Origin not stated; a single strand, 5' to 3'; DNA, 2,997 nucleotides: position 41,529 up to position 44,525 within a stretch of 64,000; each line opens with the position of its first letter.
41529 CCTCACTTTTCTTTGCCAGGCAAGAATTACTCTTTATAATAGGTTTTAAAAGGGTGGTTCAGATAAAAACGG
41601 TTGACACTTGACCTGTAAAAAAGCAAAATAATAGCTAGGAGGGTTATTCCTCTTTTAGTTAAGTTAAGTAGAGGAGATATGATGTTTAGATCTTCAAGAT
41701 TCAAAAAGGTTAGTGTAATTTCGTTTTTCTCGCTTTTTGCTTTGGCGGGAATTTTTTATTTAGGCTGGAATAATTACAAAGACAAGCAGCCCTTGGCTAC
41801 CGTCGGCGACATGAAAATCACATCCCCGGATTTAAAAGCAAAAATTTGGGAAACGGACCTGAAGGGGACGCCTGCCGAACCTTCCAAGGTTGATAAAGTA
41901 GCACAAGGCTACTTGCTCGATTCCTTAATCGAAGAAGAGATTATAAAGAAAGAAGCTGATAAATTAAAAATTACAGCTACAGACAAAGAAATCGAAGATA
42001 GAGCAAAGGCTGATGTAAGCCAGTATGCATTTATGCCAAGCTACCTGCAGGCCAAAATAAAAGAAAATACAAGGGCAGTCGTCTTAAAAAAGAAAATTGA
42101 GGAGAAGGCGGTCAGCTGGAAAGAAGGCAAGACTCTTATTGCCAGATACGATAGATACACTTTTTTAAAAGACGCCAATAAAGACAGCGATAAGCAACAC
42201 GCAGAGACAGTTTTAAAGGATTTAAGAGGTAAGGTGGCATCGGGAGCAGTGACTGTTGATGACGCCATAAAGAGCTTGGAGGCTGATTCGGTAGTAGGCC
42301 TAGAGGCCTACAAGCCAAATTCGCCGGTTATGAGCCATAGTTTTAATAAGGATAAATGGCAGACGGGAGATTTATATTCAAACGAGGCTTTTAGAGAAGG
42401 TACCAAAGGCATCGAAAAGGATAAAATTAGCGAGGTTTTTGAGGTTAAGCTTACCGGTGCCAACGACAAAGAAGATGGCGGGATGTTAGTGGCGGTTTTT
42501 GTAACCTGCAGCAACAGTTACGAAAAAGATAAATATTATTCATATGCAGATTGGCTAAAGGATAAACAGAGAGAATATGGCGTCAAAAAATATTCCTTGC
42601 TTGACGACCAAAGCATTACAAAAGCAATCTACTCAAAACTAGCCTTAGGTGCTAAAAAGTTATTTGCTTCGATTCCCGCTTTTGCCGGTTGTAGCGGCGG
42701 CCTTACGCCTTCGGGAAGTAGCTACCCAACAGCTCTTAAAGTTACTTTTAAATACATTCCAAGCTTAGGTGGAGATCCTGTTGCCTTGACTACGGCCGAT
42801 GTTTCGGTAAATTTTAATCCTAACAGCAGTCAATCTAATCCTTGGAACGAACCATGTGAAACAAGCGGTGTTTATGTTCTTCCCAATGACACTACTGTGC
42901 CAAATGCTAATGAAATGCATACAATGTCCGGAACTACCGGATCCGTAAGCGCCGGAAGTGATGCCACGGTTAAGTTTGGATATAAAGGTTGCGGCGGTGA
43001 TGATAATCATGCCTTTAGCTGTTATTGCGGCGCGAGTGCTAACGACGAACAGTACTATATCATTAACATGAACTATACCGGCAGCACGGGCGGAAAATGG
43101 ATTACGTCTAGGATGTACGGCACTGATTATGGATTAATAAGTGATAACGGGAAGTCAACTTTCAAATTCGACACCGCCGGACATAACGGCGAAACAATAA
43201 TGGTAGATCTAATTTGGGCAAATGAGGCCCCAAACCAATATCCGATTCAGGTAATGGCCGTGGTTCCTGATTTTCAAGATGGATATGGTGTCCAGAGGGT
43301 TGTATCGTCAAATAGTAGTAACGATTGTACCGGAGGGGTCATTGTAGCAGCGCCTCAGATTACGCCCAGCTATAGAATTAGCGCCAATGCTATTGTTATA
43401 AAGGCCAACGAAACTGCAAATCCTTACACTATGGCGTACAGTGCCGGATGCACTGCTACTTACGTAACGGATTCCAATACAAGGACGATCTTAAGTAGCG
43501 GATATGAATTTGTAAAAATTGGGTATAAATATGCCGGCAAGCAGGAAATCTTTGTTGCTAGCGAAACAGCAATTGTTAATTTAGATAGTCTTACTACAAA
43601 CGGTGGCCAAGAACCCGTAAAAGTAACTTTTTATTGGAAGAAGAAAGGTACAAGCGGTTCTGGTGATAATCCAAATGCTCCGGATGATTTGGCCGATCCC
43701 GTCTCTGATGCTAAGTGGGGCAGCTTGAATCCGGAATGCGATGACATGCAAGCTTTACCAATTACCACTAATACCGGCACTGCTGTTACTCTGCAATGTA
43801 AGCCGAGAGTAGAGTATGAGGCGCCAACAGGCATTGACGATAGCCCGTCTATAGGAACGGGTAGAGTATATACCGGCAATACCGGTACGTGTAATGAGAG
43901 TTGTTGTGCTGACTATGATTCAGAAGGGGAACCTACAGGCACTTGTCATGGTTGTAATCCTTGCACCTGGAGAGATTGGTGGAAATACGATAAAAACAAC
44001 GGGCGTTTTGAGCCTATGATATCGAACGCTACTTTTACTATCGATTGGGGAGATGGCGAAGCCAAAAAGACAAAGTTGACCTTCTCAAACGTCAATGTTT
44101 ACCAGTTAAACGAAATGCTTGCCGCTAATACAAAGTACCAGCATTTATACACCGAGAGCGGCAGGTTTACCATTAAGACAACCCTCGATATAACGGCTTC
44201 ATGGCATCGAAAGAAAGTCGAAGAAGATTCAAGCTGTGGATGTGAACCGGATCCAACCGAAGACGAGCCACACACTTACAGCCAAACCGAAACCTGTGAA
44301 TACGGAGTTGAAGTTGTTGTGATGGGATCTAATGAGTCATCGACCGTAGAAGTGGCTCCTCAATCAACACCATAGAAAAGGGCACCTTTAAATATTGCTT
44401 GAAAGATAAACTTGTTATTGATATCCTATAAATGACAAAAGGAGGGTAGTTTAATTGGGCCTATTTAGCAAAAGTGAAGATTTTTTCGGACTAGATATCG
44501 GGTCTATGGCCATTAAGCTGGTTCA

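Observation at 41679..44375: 898-aa exported Cys-rich protein with SurA-like N-terminal region directly upstream of the pilus operon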

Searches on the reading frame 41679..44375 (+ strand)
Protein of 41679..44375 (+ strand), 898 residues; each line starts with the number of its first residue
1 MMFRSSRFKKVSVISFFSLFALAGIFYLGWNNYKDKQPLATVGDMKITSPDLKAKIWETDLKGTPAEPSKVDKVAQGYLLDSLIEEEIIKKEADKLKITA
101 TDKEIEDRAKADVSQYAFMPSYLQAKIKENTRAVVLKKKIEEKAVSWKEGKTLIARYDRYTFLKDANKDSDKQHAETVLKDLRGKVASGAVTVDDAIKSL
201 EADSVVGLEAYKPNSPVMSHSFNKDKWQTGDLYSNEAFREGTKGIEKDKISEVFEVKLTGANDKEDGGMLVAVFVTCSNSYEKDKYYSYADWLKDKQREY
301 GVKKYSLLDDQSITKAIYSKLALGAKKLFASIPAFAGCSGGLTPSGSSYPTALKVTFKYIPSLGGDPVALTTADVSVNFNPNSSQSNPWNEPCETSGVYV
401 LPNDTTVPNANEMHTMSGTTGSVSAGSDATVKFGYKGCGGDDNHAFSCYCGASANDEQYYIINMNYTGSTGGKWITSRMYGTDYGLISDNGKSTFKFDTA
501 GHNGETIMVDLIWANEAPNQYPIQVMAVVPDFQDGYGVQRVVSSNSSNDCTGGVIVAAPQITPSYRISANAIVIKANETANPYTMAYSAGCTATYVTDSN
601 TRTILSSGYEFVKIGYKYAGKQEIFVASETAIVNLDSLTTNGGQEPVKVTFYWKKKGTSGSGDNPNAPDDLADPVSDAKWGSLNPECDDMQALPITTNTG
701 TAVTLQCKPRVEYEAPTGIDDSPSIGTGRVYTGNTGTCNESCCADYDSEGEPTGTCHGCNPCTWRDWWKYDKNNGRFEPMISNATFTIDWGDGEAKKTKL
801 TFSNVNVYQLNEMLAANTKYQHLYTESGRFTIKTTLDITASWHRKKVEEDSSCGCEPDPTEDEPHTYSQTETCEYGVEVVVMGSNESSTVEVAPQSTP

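Call 4: search_protein_families(library=pfam, proteins=[window:41679-44375:+], max_evalue=1)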
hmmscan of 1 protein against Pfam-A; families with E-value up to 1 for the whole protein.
window:41679-44375:+ (898 aa): 2 families
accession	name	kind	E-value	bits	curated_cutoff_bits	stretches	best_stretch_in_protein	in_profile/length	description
PF13624.11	SurA_N_3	-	5.6e-08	33.2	27.2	1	9-108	8-116/162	SurA-like N-terminal domain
PF13623.11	SurA_N_2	-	4.3e-07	30.3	28.5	1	13-113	14-122/145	SurA-like N-terminal domain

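Call 5: search_protein_families(library=ncbifam, proteins=[window:41679-44375:+], max_evalue=1)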
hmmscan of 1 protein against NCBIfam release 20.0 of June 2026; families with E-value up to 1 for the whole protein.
window:41679-44375:+ (898 aa): 1 family
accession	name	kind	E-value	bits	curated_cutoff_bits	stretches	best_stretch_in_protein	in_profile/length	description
NF000809.0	PRK00059.1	equivalog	0.0028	17.1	303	1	34-117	33-127/336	peptidylprolyl isomerase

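Call 8: find_homologous_proteins(query=window:41679-44375:+)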
Query window:41679-44375:+ (898 aa): 1 proteins with E <= 0.001 among 8000 candidates.
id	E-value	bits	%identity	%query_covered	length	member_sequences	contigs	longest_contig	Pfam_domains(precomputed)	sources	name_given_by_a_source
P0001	0.0e+0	2074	100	100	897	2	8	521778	PF13624.12,PF13623.12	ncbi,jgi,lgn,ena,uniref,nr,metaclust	ncbi:MAG: hypothetical protein UU65_C0002G0104 [candidate division CPR2 bacterium GW2011_GWC1_41_48]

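Call 9: search_solved_structures(query=window:41679-44375:+, max_evalue=1)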
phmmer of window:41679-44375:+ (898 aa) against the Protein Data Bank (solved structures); distinct sequences matched with E-value up to 1: 2.
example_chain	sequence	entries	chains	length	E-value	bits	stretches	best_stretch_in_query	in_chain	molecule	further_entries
1n81_A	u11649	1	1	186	0.37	12.1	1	78-176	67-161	plasmodium falciparum gamete antigen 27/25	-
8ecm_A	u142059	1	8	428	0.53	11.6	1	715-817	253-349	Acetyl-CoA acetyltransferase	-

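Call 12: find_encoding_contigs(protein=P0001, flank=10000, max_places=8)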
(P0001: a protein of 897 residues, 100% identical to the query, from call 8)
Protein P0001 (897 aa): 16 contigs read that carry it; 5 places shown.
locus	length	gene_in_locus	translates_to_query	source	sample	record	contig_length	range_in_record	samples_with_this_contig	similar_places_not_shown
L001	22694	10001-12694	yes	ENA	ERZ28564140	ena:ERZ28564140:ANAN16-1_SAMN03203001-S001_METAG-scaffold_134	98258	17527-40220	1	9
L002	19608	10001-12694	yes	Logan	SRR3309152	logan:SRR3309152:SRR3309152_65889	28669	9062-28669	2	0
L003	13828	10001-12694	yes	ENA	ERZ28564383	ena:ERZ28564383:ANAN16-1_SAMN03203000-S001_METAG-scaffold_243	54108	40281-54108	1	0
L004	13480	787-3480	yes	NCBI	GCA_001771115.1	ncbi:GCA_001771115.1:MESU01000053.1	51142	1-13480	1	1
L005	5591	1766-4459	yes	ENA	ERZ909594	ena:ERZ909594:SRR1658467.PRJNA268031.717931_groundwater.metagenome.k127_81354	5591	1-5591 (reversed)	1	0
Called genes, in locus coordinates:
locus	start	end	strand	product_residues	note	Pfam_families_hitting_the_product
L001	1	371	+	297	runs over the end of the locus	-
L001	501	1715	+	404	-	PF02369:Big_1 (faint), PF17936:Big_6 (faint), PF19077:Big_13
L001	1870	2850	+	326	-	PF00154:RecA_N, PF06745:ATPase (weak), PF08423:Rad51, PF27531:MT3502_N, PF01637:ATPase_2 (weak), PF21096:RecA_C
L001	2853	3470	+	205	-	PF09335:VTT_dom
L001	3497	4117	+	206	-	PF27462:RecX_N, PF21982:RecX_HTH1, PF02631:RecX_HTH2, PF21981:RecX_HTH3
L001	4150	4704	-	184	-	PF05239:PRC (weak)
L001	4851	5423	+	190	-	PF01250:Ribosomal_S6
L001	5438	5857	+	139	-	PF00436:SSB, PF22657:SSB_1 (faint)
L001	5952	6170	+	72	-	PF01084:Ribosomal_S18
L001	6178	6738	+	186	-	PF08207:EFP_N, PF01132:EFP, PF09285:Elong-fact-P_C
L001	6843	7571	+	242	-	PF01479:S4, PF01728:FtsJ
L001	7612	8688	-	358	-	PF04389:Peptidase_M28 (weak), PF01546:Peptidase_M20, PF05343:Peptidase_M42, PF07687:M20_dimer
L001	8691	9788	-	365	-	PF01926:MMR_HSR1, PF02421:FeoB_N, PF06071:YchF-GTPase_C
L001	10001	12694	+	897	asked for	PF13623:SurA_N_2 (weak), PF13624:SurA_N_3 (weak)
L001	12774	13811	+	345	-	PF11104:PilM_2, PF06723:MreB_Mbl (weak), PF14450:FtsA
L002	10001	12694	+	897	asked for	PF13623:SurA_N_2 (weak), PF13624:SurA_N_3 (weak)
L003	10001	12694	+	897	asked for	PF13623:SurA_N_2 (weak), PF13624:SurA_N_3 (weak)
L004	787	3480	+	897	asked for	PF13623:SurA_N_2 (weak), PF13624:SurA_N_3 (weak)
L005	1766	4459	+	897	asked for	PF13623:SurA_N_2 (weak), PF13624:SurA_N_3 (weak)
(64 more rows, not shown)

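Call 23: find_homologous_proteins(query=A1, max_evalue=0.001)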
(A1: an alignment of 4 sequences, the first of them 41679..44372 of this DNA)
Query A1 (4 sequences) (898 aa, profile of the alignment): 1 proteins with E <= 0.001 among 8000 candidates.
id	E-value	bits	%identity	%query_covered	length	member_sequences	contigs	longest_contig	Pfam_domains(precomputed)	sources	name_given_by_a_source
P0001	0.0e+0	1358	100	100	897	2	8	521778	PF13624.12,PF13623.12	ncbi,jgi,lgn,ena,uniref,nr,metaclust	ncbi:MAG: hypothetical protein UU65_C0002G0104 [candidate division CPR2 bacterium GW2011_GWC1_41_48]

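Call 24: find_related_loci(query=A1, collection=genome_contigs, flank=10000)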
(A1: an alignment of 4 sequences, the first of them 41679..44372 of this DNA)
Query A1 (898 aa) in genome_contigs; peptide patterns used: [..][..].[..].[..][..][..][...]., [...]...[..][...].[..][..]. (x = any residue, [..] = any of these).
175 stretches matched a pattern, but none encodes a relative of the query by tblastn (E <= 1e-3).

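Call 35: search_protein_families(library=pfam, alignment_id=A1, max_evalue=1)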
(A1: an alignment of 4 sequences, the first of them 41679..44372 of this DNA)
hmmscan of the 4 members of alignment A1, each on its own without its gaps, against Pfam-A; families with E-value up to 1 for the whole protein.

A. member 1, window:41679-44372:+ (898 aa): 2 families
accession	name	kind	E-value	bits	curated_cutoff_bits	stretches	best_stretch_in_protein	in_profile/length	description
PF13624.11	SurA_N_3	-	5.6e-08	33.2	27.2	1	9-108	8-116/162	SurA-like N-terminal domain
PF13623.11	SurA_N_2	-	4.3e-07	30.3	28.5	1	13-113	14-122/145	SurA-like N-terminal domain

B. families by the number of members that match (of 4 scanned): 10 families
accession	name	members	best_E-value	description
PF13624.11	SurA_N_3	4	1.7e-10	SurA-like N-terminal domain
PF13623.11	SurA_N_2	4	3.6e-10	SurA-like N-terminal domain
PF09312.16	SurA_N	2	0.0012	SurA N-terminal domain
PF05698.19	Trigger_C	2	0.0021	Bacterial trigger factor protein (TF) C-terminus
PF00639.27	Rotamase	1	0.013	PPIC-type PPIASE domain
PF00801.26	PKD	1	0.037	PKD domain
PF10054.14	DUF2291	1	0.12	Predicted periplasmic lipoprotein (DUF2291)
PF17957.7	Big_7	1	0.17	Bacterial Ig domain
PF08855.15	DUF1825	1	0.3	Domain of unknown function (DUF1825)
PF15136.11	UPF0449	1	0.82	Uncharacterised protein family UPF0449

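Call 41: predict_structure(alignment_id=A1)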
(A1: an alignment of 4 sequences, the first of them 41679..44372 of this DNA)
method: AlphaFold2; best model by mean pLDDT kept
length: 898 residues; sequences in the alignment: 4
mean_pLDDT: 42.7   pTM: 0.28
mean pLDDT of the five models: 42.7, 41.9, 38.9, 38.1, 32.5
residues with pLDDT >= 90: 0; 70-90: 103; 50-70: 179; < 50: 616
segments of 3 or more residues with pLDDT < 50: 1-31, 146-150, 160-166, 211-234, 258-267, 277-287, 306-355, 357-778, 815-819, 843-865, 876-898
pLDDT, mean of each block of 10 residues (from residue 1): 31 41 42 63 80 70 57 57 83 82 80 62 72 78 49 60 49 78 70 67 63 37 35 52 57 55 41 55 39 72 52 25 23 20 26 44 37 43 34 35 29 27 40 36 28 30 38 29 27 37 42 31 19 22 22 24 22 20 23 30 27 35 31 28 32 32 26 24 21 23 45 37 25 28 34 34 41 43 69 60 61 48 54 64 40 35 50 52 28 24
secondary structure, 60 per line:
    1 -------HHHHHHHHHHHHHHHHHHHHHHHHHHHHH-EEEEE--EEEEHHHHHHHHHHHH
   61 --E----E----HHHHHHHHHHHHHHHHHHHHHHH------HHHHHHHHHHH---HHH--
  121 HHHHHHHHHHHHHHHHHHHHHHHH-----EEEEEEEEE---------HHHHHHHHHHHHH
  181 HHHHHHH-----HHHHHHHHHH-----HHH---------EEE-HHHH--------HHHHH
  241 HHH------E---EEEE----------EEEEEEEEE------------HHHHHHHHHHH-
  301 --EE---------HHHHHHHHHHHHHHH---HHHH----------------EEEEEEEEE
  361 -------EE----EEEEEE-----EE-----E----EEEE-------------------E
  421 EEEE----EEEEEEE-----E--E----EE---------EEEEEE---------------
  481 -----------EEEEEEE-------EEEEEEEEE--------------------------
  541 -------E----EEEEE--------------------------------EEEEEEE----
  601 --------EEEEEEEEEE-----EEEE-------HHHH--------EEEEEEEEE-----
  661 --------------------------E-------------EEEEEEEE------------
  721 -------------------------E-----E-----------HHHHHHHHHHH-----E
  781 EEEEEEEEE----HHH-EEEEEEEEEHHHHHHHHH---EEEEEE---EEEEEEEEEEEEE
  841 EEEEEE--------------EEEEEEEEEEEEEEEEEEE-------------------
elements in order (helices of 4 or more, strands of 3 or more residues): H8-36 E38-42 E45-48 H49-60 H73-95 H102-112 H121-144 E150-158 H168-187 H193-202 E220-222 H224-227 H236-243 E254-257 E268-276 H289-299 H314-328 H332-335 E352-360 E374-379 E397-400 E420-424 E429-435 E460-465 E492-498 E506-514 E553-557 E590-596 E609-618 E624-627 H635-638 E647-655 E701-708 H764-774 E780-789 E798-806 H807-815 E819-824 E828-846 E861-879

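Call 44: fold_search(model_id=the predicted structure, library=pdb)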
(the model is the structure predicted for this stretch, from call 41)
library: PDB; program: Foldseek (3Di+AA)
matches with E <= 10: 484; with E <= 0.001: 1
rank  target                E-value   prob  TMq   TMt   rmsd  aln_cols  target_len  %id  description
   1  3nrk                  9.5e-05  1.00  0.10  0.26  16.7       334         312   11  The crystal structure of the leptospiral hypothetical protein LIC12922 (released 2010-11-24)
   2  1m5y_C                1.9e-03  0.98  0.11  0.25  29.1       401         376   12  Crystallographic Structure of SurA, a Molecular Chaperone that Facilitates Outer Membrane Porin Folding (released 2002-11-08)
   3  9hg7_F                5.8e-03  0.99  0.13  0.34  19.3       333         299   12  BAM-SurA complex in the swing-out state (released 2025-04-16)
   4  9hga_F                1.2e-02  0.92  0.11  0.30  21.2       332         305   12  BAM-SurA-darobactin complex in the swing-out state (released 2025-04-16)
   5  8q0g_F                1.5e-02  0.96  0.12  0.37  19.2       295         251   12  Release Complex: BAM bound EspP and Compact SurA (released 2024-10-02)
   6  2ha1_MODEL_1_A        2.5e-02  0.14  0.04  0.15  24.5       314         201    6  Complex of the first and second type III domains of human Fibronectin in solution (released 2007-04-10)
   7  4gh7_B                3.1e-02  0.08  0.06  0.13  27.4       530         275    8  Crystal structure of Anticalin N7A in complex with oncofetal fibronectin fragment Fn7B8 (released 2012-12-26)
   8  8ave_B                3.6e-02  0.02  0.04  0.06  35.7       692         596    8  Human leptin in complex with the human LEP-R ectodomain fused to a C-terminal trimeric isoleucine GCN4 zipper (2:2 mod (released 2023-04-05)
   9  8peq_A                7.3e-02  0.07  0.05  0.13  29.5       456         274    9  Complex of diubiquitin-derived artificial binding protein (Affilin) variant Af2 with its target oncofetal fibronectin  (released 2024-06-26)
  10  8pzv_F                8.6e-02  0.91  0.10  0.43  15.6       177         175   11  Wait Complex: BAM bound Darobactin-B and Extended SurA (released 2024-09-25)
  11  9p6s_C                1.1e-01  0.10  0.05  0.17  32.7       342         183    8  Cryo-EM structure of human integrin alpha5beta1 in complex with fibronectin (FN 7-10) (released 2026-03-25)
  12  5n47_F                1.2e-01  0.04  0.06  0.12  28.2       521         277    8  Structure of Anticalin N7E in complex with the three-domain fragment Fn7B8 of human oncofetal fibronectin (released 2018-02-14)
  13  8pz2_F                1.4e-01  0.87  0.10  0.46  13.8       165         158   13  Wait Complex: Lateral open BAM bound Extended SurA (released 2024-09-25)
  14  8ezg_B                1.8e-01  0.20  0.04  0.24  11.2        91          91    9  Monobody 12D1 bound to KRAS(G12D) (released 2023-07-19)
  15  9cqi_B                2.0e-01  0.20  0.06  0.25  11.3       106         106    8  CRYSTAL STRUCTURE OF GAGA-DOG HSP47(36-418) IN COMPLEX WITH ADNECTIN-44 (released 2024-10-30)
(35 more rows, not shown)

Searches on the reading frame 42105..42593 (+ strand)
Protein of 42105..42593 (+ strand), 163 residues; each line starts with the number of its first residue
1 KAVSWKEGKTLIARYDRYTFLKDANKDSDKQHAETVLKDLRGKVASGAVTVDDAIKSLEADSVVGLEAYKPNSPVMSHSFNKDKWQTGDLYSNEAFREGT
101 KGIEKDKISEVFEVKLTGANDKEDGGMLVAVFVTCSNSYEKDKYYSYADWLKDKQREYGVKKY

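Call 70: search_solved_structures(query=A5, max_evalue=10, show_alignments=4)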
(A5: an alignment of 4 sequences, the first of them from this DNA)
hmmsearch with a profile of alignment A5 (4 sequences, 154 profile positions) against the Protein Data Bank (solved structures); distinct sequences matched with E-value up to 10: 2.
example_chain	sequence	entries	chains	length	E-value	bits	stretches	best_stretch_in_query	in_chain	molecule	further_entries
8sot_A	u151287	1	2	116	0.023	18.2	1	31-129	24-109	Basic membrane protein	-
4g2p_A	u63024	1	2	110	0.083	16.4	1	27-58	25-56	Chaperone SurA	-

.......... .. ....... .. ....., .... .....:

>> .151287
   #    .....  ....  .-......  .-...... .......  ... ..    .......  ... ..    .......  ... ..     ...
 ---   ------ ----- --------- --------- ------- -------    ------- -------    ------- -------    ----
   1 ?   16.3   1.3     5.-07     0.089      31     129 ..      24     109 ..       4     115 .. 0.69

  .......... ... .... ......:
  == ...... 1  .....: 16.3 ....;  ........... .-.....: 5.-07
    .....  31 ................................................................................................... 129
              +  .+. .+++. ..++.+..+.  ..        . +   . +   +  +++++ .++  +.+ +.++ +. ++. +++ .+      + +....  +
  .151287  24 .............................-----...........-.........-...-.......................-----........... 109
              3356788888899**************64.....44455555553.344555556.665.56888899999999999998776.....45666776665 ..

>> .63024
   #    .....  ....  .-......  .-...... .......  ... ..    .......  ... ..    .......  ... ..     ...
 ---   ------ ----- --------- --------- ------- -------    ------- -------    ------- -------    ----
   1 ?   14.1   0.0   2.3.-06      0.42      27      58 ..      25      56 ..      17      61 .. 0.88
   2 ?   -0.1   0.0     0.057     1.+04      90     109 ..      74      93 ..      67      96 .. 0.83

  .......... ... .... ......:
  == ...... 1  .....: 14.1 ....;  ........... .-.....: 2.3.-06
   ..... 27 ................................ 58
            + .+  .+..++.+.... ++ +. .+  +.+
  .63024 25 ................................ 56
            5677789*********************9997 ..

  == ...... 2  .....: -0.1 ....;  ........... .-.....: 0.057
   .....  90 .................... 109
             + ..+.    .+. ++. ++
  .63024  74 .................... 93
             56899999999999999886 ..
